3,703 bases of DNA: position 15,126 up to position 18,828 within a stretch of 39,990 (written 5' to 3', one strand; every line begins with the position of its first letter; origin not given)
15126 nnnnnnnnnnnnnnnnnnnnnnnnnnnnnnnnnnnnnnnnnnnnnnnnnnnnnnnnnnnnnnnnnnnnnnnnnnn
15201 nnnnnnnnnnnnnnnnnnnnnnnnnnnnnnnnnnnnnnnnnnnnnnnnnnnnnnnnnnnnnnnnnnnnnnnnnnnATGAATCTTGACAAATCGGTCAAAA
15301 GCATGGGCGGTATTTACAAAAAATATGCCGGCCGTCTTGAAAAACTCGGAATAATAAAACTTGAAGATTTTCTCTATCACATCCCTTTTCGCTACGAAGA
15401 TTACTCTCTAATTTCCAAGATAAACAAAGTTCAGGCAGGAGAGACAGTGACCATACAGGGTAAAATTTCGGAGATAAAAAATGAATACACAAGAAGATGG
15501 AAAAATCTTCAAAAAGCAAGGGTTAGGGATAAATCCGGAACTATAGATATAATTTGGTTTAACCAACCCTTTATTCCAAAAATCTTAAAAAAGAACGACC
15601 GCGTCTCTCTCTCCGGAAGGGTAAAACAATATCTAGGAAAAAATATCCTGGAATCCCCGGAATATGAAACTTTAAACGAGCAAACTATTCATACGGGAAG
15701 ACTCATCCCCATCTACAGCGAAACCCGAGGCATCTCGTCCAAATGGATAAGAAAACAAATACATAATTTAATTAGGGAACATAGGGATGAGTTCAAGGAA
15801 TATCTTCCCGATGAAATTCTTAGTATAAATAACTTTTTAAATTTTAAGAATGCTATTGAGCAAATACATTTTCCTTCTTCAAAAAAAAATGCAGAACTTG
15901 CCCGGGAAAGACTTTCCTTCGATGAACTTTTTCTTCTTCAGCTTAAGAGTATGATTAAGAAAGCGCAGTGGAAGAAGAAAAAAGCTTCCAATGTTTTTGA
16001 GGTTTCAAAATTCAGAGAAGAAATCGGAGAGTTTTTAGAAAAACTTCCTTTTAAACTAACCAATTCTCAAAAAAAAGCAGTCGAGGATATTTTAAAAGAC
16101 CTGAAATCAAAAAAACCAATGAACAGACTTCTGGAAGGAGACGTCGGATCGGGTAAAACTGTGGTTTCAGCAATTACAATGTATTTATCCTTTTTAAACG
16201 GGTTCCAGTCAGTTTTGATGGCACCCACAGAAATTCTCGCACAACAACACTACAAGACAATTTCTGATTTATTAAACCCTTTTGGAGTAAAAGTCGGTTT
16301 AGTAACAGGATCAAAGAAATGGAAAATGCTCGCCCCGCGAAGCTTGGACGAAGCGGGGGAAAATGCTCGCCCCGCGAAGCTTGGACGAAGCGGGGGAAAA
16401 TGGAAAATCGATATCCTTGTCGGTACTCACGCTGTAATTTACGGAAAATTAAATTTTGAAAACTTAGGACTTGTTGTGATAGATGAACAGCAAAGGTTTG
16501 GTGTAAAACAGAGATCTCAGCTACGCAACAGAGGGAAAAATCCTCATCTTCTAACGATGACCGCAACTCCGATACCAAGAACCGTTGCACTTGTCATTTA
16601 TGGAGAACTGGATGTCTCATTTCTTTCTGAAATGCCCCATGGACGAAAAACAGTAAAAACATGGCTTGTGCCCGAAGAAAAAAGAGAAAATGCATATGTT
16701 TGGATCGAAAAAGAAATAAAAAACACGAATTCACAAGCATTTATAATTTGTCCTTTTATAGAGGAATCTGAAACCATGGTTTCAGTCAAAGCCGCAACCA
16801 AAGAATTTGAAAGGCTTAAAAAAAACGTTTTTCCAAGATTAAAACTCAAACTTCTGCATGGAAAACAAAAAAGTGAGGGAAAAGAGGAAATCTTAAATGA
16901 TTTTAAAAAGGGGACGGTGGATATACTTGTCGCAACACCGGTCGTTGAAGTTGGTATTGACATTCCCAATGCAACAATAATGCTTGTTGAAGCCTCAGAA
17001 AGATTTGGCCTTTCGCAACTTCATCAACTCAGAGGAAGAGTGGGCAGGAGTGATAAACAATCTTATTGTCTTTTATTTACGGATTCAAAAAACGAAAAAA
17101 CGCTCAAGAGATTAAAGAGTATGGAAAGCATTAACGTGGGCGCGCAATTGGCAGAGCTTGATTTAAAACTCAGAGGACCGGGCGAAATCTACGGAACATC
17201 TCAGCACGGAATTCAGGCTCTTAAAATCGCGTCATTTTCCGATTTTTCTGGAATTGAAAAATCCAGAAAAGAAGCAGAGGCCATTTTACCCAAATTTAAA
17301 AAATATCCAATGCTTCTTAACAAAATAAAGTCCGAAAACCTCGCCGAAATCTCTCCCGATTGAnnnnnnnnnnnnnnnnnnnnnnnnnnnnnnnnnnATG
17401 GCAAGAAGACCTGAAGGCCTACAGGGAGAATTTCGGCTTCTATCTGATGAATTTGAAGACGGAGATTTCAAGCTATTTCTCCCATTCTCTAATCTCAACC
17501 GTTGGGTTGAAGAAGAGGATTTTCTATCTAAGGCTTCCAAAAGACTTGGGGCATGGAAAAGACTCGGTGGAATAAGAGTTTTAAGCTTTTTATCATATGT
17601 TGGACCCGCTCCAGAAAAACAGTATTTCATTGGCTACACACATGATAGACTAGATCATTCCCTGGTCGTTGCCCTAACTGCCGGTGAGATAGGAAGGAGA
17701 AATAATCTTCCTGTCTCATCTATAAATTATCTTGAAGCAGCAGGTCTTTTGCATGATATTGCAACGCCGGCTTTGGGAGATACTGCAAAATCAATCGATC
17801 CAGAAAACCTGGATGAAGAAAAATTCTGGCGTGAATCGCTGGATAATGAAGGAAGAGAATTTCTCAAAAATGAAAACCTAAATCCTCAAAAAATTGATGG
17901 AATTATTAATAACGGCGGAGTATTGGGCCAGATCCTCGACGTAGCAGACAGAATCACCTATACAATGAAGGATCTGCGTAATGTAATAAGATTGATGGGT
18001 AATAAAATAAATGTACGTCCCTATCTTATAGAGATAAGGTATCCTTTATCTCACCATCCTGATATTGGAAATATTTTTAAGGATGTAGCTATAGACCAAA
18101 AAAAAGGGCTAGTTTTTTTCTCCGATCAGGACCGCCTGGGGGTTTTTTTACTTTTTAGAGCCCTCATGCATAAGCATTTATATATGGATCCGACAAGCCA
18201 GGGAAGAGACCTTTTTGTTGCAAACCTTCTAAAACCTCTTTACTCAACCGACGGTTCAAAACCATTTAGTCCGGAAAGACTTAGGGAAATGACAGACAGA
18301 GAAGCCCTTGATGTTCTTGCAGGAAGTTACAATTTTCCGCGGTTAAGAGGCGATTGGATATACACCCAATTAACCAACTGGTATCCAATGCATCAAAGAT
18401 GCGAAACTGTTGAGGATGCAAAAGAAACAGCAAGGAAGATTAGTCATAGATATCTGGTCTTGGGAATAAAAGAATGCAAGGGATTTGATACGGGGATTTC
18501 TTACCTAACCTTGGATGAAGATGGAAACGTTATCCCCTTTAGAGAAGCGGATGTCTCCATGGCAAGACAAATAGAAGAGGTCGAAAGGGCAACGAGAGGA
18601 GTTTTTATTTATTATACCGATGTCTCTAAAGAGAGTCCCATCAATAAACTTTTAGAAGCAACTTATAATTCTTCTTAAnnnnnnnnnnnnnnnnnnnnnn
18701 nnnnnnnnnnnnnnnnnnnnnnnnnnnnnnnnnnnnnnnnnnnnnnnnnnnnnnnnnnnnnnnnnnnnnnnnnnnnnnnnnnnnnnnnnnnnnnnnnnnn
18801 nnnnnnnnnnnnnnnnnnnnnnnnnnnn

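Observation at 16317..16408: A 2 x 37-nt GC-rich hairpin repeat is embedded in recG and read in two different frames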

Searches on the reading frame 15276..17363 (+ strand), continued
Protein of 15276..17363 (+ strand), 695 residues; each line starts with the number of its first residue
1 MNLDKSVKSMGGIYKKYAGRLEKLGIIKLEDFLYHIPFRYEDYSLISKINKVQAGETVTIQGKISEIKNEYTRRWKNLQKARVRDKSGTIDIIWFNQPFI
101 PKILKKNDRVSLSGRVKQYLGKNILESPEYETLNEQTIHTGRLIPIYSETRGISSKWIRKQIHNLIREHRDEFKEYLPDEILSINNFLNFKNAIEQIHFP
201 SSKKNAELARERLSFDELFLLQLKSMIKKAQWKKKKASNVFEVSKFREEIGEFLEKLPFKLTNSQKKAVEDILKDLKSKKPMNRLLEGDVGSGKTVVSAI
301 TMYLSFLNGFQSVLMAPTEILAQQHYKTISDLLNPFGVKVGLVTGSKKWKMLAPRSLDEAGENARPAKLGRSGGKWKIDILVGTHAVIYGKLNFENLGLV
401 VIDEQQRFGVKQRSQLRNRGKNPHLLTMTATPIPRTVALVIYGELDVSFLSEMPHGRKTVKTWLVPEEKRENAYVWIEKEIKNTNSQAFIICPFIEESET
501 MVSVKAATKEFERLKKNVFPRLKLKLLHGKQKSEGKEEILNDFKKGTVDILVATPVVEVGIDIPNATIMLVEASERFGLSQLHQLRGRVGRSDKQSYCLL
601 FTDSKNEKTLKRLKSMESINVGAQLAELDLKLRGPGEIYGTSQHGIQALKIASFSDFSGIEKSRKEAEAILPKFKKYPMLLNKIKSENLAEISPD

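Call 17: find_encoding_contigs(protein=P0004, flank=10000, max_places=1)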
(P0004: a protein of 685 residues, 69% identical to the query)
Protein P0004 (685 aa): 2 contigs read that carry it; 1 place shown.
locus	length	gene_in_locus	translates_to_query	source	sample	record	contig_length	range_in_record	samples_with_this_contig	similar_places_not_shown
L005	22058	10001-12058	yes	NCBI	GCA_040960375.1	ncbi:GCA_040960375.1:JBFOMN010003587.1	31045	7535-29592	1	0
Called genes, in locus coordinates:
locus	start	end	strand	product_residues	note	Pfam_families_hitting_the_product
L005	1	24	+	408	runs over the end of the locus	PF00587:tRNA-synt_2b, PF03129:HGTP_anticodon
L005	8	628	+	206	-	PF05198:IF3_N, PF00707:IF3_C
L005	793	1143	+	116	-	PF00453:Ribosomal_L20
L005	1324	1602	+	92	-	-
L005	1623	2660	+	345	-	PF02912:Phe_tRNA-synt_N, PF01409:tRNA-synt_2d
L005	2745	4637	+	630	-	PF03483:B3_4, PF03484:B5, PF17759:tRNA_synthFbeta, PF03147:FDX-ACB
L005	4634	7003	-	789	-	PF00912:Transgly, PF00905:Transpeptidase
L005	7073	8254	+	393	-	PF00579:tRNA-synt_1b, PF01479:S4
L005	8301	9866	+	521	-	PF02142:MGS, PF01808:AICARFT_IMPCHas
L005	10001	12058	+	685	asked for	PF17191:RecG_wedge, PF01336:tRNA_anti-codon, PF00270:DEAD, PF04851:ResIII, PF00271:Helicase_C, PF22590:Cas3-like_C_2, PF19833:RecG_dom3_C (weak)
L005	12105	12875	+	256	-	PF12917:YfbR-like (weak), PF13023:HD_3 (weak), PF01966:HD (faint)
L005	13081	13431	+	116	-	PF01029:NusB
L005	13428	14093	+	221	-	PF22935:RM44_endonuclase, PF14622:Ribonucleas_3_3, PF00636:Ribonuclease_3, PF00035:dsrm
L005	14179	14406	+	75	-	PF00886:Ribosomal_S16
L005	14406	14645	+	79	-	PF13083:KH_KhpA-B, PF00013:KH_1 (weak)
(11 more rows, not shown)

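Call 55: find_encoding_contigs(protein=P0054, flank=3000, max_places=1)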
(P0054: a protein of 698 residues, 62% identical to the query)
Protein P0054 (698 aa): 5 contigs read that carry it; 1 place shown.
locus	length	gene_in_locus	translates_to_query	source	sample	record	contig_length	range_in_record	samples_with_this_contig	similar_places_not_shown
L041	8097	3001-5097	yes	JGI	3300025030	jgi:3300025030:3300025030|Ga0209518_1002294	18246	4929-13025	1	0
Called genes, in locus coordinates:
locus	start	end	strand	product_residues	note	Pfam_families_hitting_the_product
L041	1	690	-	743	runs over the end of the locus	PF00912:Transgly, PF00905:Transpeptidase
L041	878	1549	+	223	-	PF00300:His_Phos_1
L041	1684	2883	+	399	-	PF00579:tRNA-synt_1b, PF22421:SYY_C-terminal, PF01479:S4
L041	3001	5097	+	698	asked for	PF17191:RecG_wedge, PF01336:tRNA_anti-codon, PF04851:ResIII, PF00270:DEAD, PF00271:Helicase_C, PF22590:Cas3-like_C_2 (weak), PF19833:RecG_dom3_C (weak)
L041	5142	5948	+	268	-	-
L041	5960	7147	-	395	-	PF12704:MacB_PCD, PF02687:FtsX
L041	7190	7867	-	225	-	PF00005:ABC_tran, PF02463:SMC_N (faint), PF13304:AAA_21 (faint)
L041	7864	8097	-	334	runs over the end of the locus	PF25940:LcnD_C (faint), PF25990:Beta-barrel_YknX (faint)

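Call 56: find_encoding_contigs(protein=P0009, flank=3000, max_places=1)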
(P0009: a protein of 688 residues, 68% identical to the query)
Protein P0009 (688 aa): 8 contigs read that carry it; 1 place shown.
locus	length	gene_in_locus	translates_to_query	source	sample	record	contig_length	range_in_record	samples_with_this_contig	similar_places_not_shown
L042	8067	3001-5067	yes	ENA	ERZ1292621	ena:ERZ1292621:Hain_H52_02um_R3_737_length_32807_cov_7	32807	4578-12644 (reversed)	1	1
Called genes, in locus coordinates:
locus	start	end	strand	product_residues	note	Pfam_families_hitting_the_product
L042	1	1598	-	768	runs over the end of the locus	PF00912:Transgly, PF00905:Transpeptidase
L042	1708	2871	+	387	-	PF00579:tRNA-synt_1b, PF22421:SYY_C-terminal (weak), PF01479:S4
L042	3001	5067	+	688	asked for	PF17191:RecG_wedge, PF01336:tRNA_anti-codon, PF04851:ResIII, PF00270:DEAD, PF07517:SecA_DEAD (weak), PF00271:Helicase_C, PF22590:Cas3-like_C_2, PF19833:RecG_dom3_C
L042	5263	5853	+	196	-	PF13023:HD_3 (weak)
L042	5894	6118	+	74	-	PF01783:Ribosomal_L32p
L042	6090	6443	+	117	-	PF01029:NusB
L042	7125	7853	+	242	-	PF01746:tRNA_m1G_MT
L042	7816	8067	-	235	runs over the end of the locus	-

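Call 57: predict_structure(alignment_id=A1)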
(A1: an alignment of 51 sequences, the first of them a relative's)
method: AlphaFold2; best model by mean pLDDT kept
length: 695 residues; sequences in the alignment: 51
mean_pLDDT: 70.4   pTM: 0.54
mean pLDDT of the five models: 70.4, 67.4, 64.9, 59.8, 57.6
residues with pLDDT >= 90: 52; 70-90: 395; 50-70: 128; < 50: 120
segments of 3 or more residues with pLDDT < 50: 38-43, 349-375, 406-408, 431-458, 495-497, 557-562, 564-566, 568-576, 619-646
pLDDT, mean of each block of 10 residues (from residue 1): 77 79 77 64 60 78 84 65 88 80 81 81 83 59 51 69 82 84 91 84 81 89 84 78 88 84 78 86 69 80 91 81 84 90 69 32 30 56 76 77 62 68 76 29 29 37 76 82 77 57 76 87 84 77 82 61 49 47 54 63 70 60 36 33 45 65 88 89 80 61
secondary structure, 60 per line:
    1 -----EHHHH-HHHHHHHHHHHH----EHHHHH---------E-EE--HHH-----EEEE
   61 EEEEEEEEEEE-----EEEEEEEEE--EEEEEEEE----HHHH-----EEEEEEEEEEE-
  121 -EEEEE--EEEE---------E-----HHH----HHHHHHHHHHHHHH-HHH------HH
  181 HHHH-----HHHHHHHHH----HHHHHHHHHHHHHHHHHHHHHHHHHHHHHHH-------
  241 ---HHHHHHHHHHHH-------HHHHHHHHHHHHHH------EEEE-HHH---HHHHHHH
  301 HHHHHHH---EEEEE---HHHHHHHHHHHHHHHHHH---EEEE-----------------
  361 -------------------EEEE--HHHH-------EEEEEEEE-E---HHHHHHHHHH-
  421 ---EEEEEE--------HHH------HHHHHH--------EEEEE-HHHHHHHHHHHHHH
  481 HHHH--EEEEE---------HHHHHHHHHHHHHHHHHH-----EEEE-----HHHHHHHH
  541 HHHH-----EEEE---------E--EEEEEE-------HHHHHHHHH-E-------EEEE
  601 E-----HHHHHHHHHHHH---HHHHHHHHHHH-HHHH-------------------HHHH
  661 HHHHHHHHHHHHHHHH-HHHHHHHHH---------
elements in order (helices of 4 or more, strands of 3 or more residues): H7-10 H12-23 H29-33 E57-71 E77-85 E88-95 H100-103 E109-119 E122-126 E129-132 H155-168 H179-184 H190-198 H203-233 H244-255 H263-276 E283-286 H294-307 E311-315 H319-336 E340-343 E380-383 H386-389 E397-404 H410-419 E424-429 H447-452 E461-465 H467-484 E487-491 H501-518 E524-527 H533-544 E550-553 E566-571 H579-587 E597-601 H607-618 H622-632 H634-637 H657-676 H678-686

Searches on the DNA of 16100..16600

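Call 45: search_rna_families(source=window, start=16100, end=16600, threshold=evalue, max_evalue=1)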
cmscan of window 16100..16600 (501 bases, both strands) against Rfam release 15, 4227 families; matches with E-value up to 1: 0.
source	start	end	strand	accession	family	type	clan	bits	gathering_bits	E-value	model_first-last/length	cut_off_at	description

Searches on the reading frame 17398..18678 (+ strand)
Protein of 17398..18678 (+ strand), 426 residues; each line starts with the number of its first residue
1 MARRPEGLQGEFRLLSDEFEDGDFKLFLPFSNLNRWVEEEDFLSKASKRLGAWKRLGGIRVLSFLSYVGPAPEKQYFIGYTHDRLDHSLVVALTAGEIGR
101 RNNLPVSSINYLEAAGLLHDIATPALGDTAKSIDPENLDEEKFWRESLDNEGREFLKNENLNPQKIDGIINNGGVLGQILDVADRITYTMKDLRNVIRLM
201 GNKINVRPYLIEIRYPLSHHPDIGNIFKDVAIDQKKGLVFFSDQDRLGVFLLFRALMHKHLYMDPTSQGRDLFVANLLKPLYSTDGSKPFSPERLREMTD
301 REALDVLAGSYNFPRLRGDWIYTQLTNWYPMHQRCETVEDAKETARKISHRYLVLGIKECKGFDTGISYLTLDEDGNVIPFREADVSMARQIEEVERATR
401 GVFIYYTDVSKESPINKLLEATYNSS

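Call 87: search_protein_families(library=pfam, proteins=[window:17398-18678:+], max_evalue=0.0001)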
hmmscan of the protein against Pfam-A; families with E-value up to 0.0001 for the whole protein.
window:17398-18678:+ (426 aa): 1 family
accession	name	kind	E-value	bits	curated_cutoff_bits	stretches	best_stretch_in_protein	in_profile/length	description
PF01966.28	HD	-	6.6e-07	30.1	22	1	84-163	1-73/116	HD domain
